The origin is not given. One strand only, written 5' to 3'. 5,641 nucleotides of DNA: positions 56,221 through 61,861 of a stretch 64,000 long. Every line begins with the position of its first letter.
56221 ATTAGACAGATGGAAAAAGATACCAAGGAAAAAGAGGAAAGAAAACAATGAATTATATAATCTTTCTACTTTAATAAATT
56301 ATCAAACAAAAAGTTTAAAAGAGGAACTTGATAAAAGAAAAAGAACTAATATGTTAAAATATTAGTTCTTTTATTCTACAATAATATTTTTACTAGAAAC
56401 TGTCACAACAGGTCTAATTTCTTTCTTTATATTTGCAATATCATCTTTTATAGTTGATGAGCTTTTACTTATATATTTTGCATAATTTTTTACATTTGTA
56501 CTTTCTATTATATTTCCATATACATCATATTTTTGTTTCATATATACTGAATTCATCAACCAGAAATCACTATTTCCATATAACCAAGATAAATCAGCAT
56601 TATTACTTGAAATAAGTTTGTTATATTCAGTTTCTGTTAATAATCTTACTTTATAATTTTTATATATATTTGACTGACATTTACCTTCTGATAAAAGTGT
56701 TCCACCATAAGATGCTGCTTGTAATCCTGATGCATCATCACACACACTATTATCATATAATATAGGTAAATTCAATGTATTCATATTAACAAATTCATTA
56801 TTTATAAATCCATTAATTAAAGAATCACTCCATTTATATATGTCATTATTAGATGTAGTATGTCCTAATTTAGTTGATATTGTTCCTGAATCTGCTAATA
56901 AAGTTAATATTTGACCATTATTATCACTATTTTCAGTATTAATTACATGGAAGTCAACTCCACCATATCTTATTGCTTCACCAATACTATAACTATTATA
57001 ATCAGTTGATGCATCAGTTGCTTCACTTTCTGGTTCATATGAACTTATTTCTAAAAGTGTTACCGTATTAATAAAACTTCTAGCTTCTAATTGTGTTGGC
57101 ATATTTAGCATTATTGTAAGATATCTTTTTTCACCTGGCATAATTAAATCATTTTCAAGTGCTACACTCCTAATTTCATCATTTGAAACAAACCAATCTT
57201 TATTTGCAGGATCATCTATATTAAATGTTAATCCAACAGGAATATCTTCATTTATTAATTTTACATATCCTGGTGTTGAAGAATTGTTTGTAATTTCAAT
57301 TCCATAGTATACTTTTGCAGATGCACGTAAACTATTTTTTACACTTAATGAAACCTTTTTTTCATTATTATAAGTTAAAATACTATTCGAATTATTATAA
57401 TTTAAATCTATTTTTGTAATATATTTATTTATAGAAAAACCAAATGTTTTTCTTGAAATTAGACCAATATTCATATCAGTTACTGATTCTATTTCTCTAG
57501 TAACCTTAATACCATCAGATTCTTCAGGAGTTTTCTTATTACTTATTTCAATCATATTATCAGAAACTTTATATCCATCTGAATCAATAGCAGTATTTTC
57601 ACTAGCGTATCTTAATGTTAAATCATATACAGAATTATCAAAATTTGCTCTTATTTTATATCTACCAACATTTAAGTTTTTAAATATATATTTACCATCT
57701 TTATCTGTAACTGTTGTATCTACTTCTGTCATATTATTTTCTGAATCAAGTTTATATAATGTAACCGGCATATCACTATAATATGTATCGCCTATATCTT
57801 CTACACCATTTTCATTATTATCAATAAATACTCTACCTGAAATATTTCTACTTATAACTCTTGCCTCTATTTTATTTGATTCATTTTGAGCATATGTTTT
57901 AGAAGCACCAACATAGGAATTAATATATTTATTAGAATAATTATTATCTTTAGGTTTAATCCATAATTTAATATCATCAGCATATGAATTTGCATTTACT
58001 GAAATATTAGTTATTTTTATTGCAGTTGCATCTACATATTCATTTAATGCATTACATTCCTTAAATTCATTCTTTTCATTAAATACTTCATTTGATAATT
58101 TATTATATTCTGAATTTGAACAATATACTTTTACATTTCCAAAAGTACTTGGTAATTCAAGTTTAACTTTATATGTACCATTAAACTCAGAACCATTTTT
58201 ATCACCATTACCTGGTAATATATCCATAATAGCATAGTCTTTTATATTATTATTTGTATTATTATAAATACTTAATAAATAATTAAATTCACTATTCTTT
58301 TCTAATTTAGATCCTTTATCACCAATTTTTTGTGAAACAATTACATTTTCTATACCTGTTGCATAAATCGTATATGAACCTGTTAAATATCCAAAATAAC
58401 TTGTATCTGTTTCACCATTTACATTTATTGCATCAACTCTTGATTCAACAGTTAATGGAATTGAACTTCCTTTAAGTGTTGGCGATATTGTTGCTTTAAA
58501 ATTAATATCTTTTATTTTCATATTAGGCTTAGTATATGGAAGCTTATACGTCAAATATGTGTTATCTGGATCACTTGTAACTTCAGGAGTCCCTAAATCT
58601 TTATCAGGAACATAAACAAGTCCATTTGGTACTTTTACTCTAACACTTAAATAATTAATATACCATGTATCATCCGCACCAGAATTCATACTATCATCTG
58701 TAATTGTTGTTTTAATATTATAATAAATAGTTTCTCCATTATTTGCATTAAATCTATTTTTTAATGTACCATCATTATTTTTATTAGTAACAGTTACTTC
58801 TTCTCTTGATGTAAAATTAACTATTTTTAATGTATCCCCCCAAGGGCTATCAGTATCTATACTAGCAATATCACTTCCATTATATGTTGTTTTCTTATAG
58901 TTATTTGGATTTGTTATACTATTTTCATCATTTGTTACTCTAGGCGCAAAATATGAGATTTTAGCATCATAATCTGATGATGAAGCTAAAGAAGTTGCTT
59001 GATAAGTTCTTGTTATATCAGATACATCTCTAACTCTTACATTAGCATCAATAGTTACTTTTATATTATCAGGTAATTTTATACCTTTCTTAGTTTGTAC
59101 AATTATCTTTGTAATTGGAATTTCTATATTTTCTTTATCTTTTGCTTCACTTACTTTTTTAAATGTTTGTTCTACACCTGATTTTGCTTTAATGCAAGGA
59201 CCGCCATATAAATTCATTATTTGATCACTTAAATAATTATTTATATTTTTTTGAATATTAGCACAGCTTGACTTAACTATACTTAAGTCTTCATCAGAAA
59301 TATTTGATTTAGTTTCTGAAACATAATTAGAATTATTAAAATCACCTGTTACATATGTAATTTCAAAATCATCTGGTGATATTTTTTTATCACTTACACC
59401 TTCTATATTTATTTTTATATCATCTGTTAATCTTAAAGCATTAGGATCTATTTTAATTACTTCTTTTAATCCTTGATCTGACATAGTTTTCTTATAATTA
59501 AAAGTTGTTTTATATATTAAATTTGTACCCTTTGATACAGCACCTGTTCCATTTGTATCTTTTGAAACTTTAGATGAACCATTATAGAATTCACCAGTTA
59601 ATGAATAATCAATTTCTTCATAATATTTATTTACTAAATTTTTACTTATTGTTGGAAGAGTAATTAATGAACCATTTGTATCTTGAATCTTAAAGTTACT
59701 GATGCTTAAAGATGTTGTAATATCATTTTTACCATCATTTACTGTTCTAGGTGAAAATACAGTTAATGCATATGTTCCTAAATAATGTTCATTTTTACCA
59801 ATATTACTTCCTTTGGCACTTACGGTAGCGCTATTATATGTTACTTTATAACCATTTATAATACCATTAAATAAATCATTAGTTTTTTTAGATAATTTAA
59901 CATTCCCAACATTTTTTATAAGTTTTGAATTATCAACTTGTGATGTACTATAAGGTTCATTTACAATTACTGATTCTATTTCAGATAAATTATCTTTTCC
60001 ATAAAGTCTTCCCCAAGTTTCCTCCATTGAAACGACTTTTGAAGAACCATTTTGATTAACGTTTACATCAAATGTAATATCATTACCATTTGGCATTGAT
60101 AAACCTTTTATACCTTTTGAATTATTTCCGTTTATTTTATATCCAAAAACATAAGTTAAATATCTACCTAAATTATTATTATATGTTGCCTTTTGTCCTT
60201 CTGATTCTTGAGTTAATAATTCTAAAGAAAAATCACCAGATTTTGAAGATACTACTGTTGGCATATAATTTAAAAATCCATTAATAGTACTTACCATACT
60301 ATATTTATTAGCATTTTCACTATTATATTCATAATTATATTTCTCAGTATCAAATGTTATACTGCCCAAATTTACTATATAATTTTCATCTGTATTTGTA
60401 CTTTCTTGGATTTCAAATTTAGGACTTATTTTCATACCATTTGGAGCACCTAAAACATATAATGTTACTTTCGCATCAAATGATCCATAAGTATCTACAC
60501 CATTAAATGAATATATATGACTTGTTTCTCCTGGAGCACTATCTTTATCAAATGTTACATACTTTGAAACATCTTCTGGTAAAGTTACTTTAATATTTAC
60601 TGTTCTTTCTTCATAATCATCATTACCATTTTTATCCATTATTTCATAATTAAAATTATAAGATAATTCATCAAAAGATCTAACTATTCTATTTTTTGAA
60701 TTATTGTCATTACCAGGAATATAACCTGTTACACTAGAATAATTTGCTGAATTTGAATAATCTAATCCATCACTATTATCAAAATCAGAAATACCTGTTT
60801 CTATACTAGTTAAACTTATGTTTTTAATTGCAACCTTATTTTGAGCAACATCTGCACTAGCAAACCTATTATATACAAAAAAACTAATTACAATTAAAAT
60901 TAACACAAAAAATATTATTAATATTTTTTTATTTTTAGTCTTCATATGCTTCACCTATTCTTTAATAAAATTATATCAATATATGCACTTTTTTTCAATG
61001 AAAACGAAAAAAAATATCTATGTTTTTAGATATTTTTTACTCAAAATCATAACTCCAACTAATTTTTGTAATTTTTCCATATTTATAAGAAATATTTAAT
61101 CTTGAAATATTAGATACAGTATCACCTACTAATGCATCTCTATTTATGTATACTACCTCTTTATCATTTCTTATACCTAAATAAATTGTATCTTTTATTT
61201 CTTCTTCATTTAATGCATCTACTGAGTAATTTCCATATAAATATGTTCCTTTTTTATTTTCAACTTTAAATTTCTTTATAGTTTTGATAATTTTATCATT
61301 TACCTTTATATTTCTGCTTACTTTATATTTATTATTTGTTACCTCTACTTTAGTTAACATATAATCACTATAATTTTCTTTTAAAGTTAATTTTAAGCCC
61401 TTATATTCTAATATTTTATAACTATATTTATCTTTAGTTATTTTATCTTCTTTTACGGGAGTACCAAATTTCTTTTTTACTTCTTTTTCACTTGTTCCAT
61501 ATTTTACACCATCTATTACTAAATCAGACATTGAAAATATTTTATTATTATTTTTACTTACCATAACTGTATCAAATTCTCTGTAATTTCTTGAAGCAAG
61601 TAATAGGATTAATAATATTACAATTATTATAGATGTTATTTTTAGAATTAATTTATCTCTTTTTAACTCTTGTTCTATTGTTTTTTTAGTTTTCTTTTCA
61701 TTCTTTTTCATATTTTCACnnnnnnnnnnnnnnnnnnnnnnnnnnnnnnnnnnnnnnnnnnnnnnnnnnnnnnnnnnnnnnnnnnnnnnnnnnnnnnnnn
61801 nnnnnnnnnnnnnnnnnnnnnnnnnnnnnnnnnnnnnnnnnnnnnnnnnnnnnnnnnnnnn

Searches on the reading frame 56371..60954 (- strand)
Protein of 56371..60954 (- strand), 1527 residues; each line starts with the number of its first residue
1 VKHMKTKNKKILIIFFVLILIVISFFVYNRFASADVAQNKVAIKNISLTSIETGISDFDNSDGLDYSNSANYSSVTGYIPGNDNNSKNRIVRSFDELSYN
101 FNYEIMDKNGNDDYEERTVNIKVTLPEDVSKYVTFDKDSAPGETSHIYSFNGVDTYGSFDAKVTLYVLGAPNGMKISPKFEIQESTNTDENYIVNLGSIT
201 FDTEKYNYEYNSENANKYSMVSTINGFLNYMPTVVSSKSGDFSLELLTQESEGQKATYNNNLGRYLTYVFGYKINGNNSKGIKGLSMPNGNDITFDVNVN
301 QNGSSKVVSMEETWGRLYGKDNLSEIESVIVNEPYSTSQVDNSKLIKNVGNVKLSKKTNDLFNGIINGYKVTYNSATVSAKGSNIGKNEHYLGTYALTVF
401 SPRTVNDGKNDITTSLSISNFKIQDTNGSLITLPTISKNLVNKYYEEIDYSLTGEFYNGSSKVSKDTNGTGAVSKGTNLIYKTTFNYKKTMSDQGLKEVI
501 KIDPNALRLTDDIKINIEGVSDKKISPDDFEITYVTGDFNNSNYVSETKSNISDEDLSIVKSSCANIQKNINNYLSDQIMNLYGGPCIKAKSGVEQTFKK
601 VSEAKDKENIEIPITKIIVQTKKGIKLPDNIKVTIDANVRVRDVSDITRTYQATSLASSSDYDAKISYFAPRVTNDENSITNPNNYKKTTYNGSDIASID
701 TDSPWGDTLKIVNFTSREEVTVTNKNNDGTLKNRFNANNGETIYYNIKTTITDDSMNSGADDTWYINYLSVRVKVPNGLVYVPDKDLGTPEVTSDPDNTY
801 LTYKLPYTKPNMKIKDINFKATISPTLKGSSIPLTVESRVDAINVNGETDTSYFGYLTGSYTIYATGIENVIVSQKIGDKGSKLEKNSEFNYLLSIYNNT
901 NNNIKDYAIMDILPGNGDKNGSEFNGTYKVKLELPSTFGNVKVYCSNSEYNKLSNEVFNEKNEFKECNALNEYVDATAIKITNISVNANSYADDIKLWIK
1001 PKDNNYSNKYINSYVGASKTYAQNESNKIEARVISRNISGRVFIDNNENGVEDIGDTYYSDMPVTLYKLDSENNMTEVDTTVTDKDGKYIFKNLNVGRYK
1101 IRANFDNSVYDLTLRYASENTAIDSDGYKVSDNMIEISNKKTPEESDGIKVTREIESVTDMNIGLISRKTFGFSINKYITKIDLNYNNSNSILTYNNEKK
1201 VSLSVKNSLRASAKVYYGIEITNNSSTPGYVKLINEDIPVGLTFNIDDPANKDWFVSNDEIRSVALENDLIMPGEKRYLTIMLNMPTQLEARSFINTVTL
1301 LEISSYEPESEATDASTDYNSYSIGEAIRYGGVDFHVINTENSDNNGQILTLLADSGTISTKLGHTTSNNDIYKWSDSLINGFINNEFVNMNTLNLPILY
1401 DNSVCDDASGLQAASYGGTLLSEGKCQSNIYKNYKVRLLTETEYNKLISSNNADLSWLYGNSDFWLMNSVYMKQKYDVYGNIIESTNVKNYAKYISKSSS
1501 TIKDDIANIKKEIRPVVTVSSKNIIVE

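Call 6: search_protein_families(library=ncbifam, proteins=[window:56371-60954:-], max_evalue=0.01)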
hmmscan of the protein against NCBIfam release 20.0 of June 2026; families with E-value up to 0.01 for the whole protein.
window:56371-60954:- (1527 aa): 0 families

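Call 7: search_protein_families(library=pfam, proteins=[window:56371-60954:-], max_evalue=0.01)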
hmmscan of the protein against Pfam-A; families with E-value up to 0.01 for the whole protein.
window:56371-60954:- (1527 aa): 3 families
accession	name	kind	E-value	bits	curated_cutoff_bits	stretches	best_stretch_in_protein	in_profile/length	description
PF17210.9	SdrD_B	-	2.6e-14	53.8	29.7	1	1038-1137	3-97/112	SdrD B-like domain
PF13620.12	CarboxypepD_reg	-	3.6e-05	24.5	32.3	1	1076-1106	27-57/82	Carboxypeptidase regulatory-like domain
PF17802.7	SpaA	-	0.002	18.7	23.1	1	1065-1102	22-57/91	Prealbumin-like fold domain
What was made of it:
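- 56371..60954 (-): Partner gene of locus B. It encodes a 1527-codon secreted SdrD_B protein without an anchor. Pfam SdrD_B 53.8 bits (call 7).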

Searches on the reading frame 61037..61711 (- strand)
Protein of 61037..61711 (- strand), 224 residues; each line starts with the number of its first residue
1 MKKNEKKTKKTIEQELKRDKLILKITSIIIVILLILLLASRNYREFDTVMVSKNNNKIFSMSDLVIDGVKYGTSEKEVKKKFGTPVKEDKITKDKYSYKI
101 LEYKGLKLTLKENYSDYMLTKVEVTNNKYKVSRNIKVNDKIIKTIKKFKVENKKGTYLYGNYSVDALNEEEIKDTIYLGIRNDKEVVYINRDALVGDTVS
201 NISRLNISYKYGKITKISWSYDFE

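Call 6: search_protein_families(library=ncbifam, proteins=[window:61037-61711:-], max_evalue=0.01)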
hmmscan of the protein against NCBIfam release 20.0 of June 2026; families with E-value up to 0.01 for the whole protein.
window:61037-61711:- (224 aa): 0 families

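Call 7: search_protein_families(library=pfam, proteins=[window:61037-61711:-], max_evalue=0.01)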
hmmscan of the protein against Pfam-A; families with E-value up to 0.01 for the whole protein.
window:61037-61711:- (224 aa): 0 families
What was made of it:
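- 61037..61711 (-): 224-aa N-terminally anchored protein between the locus B adhesin and its partner. It has no Cys or His, so it is not a sortase. It is conserved in B-type loci. There are no Pfam or NCBIfam hits (calls 6, 7).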
